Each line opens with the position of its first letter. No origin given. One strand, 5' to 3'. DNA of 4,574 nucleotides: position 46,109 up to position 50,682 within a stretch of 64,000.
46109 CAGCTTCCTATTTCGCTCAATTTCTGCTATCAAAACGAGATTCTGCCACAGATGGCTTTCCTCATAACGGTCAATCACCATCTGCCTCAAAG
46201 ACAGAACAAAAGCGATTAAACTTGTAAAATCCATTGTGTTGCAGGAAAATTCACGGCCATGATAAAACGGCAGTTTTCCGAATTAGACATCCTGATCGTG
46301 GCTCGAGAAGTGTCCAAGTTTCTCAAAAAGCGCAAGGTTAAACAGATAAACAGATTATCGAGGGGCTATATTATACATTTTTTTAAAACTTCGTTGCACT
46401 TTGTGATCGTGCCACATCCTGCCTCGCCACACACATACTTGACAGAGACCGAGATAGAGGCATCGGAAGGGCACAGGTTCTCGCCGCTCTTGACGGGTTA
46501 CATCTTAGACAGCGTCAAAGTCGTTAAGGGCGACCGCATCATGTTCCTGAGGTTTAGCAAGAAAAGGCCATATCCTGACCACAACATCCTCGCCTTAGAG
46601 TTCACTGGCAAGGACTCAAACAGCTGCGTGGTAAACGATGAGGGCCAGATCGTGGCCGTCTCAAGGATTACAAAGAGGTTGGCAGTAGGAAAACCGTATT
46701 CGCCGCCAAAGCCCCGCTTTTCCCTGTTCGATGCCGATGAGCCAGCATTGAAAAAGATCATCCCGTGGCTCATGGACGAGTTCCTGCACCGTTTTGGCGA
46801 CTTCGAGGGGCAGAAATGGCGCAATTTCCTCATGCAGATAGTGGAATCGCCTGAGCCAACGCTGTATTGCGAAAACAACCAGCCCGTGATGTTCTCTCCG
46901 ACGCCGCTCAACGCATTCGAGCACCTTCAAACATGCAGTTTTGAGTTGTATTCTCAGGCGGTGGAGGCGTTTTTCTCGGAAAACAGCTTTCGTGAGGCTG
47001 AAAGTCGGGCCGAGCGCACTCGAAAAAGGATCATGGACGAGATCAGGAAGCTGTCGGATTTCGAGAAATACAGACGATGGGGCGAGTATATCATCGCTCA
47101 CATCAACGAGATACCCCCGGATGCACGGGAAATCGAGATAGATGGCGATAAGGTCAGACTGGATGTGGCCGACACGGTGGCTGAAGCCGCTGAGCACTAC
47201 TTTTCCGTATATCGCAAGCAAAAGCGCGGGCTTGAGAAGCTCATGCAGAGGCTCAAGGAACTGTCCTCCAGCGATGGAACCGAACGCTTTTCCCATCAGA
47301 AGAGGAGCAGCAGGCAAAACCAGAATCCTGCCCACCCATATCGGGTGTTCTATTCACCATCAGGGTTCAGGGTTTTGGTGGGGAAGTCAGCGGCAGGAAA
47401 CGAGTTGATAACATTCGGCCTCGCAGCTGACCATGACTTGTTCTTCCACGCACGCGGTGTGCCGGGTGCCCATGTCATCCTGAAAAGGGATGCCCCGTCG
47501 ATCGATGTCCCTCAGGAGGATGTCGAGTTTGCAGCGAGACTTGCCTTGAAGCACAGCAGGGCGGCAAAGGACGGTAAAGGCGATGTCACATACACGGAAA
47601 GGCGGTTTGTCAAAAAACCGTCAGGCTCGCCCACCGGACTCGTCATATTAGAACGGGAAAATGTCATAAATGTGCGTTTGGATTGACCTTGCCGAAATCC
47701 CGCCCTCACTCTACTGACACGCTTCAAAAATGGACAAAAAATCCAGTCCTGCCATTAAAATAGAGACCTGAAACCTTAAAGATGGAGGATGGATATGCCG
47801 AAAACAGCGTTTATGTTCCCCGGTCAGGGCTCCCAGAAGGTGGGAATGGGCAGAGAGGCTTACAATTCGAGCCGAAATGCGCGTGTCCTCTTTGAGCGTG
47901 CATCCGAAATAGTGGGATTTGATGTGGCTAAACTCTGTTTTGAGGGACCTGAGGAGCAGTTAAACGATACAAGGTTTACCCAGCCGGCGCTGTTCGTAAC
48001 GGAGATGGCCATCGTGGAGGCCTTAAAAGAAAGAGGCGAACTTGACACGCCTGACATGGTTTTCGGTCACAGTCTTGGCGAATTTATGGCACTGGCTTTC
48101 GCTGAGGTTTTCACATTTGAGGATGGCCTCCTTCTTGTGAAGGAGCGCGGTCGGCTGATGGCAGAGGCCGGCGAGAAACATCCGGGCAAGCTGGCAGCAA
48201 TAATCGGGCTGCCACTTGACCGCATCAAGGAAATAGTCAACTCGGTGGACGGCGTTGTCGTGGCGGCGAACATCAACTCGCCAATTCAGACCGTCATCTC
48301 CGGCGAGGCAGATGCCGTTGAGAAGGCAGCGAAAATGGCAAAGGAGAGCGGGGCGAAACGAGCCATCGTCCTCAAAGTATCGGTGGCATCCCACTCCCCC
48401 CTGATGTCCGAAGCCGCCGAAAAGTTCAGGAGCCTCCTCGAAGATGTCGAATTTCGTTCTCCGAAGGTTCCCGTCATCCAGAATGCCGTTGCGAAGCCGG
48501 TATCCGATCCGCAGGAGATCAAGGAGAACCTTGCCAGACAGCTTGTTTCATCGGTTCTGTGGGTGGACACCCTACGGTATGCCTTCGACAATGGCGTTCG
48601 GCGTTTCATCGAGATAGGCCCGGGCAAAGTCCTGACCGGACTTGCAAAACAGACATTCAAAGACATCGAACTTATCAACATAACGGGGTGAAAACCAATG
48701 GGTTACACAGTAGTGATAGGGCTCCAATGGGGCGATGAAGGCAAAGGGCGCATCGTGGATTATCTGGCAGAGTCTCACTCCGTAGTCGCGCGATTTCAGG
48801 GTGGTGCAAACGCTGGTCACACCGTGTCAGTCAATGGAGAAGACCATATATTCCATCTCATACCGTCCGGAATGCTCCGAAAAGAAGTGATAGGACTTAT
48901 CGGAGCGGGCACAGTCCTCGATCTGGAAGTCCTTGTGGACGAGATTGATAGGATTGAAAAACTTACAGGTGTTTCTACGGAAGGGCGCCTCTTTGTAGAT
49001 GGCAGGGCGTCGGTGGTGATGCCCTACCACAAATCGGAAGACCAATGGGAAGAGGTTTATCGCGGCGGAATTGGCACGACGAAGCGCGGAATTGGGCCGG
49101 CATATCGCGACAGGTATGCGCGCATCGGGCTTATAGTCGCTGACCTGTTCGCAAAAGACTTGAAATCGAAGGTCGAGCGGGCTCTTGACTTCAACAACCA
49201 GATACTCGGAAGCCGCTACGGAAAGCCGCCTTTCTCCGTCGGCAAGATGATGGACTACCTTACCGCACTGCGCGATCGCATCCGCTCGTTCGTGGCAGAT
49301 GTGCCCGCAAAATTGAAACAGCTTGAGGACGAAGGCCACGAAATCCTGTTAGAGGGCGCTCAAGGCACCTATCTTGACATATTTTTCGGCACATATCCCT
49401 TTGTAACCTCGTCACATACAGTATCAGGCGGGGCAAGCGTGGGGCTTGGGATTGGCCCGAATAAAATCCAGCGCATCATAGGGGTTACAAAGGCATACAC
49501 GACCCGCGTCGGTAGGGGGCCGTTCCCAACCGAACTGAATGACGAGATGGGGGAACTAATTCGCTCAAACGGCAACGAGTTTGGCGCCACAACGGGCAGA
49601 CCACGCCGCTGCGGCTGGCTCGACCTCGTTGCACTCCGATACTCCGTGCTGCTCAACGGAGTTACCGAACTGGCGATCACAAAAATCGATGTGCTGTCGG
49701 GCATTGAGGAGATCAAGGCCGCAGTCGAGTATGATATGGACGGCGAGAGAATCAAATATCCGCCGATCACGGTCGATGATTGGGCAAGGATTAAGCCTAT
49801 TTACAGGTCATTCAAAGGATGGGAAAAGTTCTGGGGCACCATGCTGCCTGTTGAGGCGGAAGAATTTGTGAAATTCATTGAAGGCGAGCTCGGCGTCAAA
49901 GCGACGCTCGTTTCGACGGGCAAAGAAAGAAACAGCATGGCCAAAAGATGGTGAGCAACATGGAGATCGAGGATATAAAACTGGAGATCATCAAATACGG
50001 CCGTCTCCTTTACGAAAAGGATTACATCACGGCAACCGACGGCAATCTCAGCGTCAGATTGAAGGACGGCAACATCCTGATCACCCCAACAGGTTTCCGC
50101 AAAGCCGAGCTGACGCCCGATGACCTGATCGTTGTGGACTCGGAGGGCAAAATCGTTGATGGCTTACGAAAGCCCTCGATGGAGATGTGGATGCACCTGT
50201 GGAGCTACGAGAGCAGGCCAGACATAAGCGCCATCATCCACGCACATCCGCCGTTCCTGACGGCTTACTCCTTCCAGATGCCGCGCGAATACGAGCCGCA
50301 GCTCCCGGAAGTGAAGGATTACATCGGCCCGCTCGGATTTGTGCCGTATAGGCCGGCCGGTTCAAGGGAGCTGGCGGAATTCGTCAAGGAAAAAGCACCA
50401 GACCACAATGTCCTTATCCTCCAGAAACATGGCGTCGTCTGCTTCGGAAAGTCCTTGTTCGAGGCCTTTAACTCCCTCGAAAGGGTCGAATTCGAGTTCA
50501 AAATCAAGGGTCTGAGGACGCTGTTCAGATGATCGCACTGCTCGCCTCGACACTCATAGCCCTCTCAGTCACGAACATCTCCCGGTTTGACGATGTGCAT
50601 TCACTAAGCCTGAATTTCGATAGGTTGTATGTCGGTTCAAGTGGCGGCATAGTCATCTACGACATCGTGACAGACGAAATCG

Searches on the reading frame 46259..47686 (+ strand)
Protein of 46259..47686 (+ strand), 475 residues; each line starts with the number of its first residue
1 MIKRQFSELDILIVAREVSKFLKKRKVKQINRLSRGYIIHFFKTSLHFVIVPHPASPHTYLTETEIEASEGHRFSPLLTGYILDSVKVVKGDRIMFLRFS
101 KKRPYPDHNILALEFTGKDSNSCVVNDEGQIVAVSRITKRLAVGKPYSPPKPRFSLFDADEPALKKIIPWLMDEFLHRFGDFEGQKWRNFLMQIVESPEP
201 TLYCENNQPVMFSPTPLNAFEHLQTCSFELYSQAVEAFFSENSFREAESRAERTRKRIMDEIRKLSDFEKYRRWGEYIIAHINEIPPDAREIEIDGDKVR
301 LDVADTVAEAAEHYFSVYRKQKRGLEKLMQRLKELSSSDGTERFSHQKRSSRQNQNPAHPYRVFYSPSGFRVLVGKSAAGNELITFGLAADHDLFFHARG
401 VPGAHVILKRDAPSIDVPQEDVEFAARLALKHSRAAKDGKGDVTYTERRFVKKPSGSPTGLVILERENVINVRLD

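Call 10: search_protein_families(library=pfam, proteins=[window:46259-47686:+], max_evalue=0.001)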
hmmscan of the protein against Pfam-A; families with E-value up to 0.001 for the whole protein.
window:46259-47686:+ (475 aa): 3 families
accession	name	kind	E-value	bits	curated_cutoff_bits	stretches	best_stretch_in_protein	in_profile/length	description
PF05833.16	NFACT_N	-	1.3e-24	87.3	31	2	185-335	234-407/456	NFACT N-terminal and middle domains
PF05670.18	NFACT-R_1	-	1.1e-09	39.3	29.8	1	361-456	2-98/112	NFACT protein RNA binding domain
PF18297.6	NFACT-R_2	-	0.00036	21.1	26.9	1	362-448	2-82/104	NFACT protein RNA binding domain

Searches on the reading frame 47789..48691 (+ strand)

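Call 53: search_protein_families(library=ncbifam, proteins=[window:47789-48691:+], max_evalue=0.001)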
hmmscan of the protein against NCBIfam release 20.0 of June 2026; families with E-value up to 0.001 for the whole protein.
window:47789-48691:+ (300 aa): 8 families
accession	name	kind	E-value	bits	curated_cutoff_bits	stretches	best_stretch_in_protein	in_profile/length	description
TIGR00128.1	fabD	equivalog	1.3e-99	333.3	260.9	1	5-292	2-289/290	ACP S-malonyltransferase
TIGR03131.1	malonate_mdcH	equivalog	2e-74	250.7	297.9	1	7-298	2-284/297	malonate decarboxylase subunit epsilon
NF045894.1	PKS_plus_SDR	equivalog_domain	3e-55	187.5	1740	1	4-291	530-816/1515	type I polyketide synthase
TIGR02813.1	omega_3_PfaA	subfamily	7.2e-39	132.4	1010.1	1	4-294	579-884/2582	polyketide-type polyunsaturated fatty acid synthase PfaA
NF037940.1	PKS_MbtD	equivalog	2.5e-28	98.7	1150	1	3-277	89-361/978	mycobactin polyketide synthase MbtD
NF037941.1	PKS_NbtC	equivalog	5.5e-26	90.8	1150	1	5-277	96-371/1027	nocobactin polyketide synthase NbtC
NF041183.1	Pks2_ls1_myc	equivalog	2.4e-25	87.7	2400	1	8-295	535-819/2086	sulfolipid-1 biosynthesis phthioceranic/hydroxyphthioceranic acid synthase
NF040607.1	mycolic_Pks13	equivalog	8.4e-23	79.8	2100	1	7-290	666-955/1680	polyketide synthase Pks13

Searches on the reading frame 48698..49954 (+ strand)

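Call 53: search_protein_families(library=ncbifam, proteins=[window:48698-49954:+], max_evalue=0.001)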
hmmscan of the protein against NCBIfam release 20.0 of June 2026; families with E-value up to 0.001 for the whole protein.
window:48698-49954:+ (418 aa): 6 families
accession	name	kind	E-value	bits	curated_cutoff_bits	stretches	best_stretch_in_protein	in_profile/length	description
NF002223.0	PRK01117.1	equivalog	2.5e-158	527.4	402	1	3-414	3-421/430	adenylosuccinate synthase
TIGR00184.1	purA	equivalog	5.8e-148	493.2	395.55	1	5-415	1-418/425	adenylosuccinate synthase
NF010355.0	PRK13783.1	equivalog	4.4e-125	418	445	1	4-415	3-402/404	adenylosuccinate synthase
NF010357.0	PRK13785.1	equivalog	6.2e-98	328.4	700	1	5-413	4-446/455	adenylosuccinate synthase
NF003295.0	PRK04293.1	equivalog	1e-82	277.7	368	2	193-345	147-295/337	adenylosuccinate synthetase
NF038379.2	amino_Aden_PurZ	exception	2.6e-33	115.5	300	1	4-314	2-286/293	succino-amino-deoxyadenylate synthase PurZ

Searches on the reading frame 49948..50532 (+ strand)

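Call 53: search_protein_families(library=ncbifam, proteins=[window:49948-50532:+], max_evalue=0.001)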
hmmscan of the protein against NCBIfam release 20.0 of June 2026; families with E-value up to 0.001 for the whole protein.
window:49948-50532:+ (194 aa): 32 families (the best 25 are shown)
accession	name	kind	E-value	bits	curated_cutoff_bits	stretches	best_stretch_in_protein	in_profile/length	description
NF040649.1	FucA_Meth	equivalog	2.2e-36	125.4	250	1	13-187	5-173/179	L-fuculose phosphate aldolase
NF006208.0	PRK08333.1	equivalog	6.5e-36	123.8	267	1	9-184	4-177/189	aldolase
NF043034.1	OxoTetrPhDc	equivalog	2.7e-35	122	250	1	10-181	5-179/205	3-oxo-tetronate 4-phosphate decarboxylase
NF005302.0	PRK06833.1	equivalog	1.7e-31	109.4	264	1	6-186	2-182/214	L-fuculose-phosphate aldolase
NF006672.0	PRK09220.1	equivalog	1.8e-26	92.8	226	1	4-109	5-110/209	methylthioribulose 1-phosphate dehydratase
TIGR03328.1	salvage_mtnB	equivalog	2.7e-26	92.3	137.05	2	15-108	2-96/194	methylthioribulose 1-phosphate dehydratase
NF005123.0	PRK06557.1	subfamily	2.1e-25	89.7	251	1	5-174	7-179/223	L-ribulose-5-phosphate 4-epimerase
NF004979.0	PRK06357.1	equivalog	3.1e-25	88.8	216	1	13-193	9-201/221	hypothetical protein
NF005984.0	PRK08087.1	subfamily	1.1e-22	80.9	264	1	13-180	9-174/215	L-fuculose-phosphate aldolase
NF006413.0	PRK08660.1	equivalog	2.4e-22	79.7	203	1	13-192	5-179/184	aldolase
TIGR01086.1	fucA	equivalog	3.5e-21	75.9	400.25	1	28-180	23-173/214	L-fuculose-phosphate aldolase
NF053831.1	RU1PAldHalo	equivalog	1.5e-18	67.1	300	1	29-181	22-173/208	ribulose-1-phosphate aldolase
NF005244.0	PRK06754.1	equivalog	5.2e-18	65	281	2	19-100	16-99/214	methylthioribulose 1-phosphate dehydratase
NF004527.0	PRK05874.1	equivalog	1.6e-16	60.5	308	1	21-109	18-108/218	L-fuculose-phosphate aldolase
NF006047.0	PRK08193.1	subfamily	5.6e-16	58.8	257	1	7-108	2-104/231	L-ribulose-5-phosphate 4-epimerase AraD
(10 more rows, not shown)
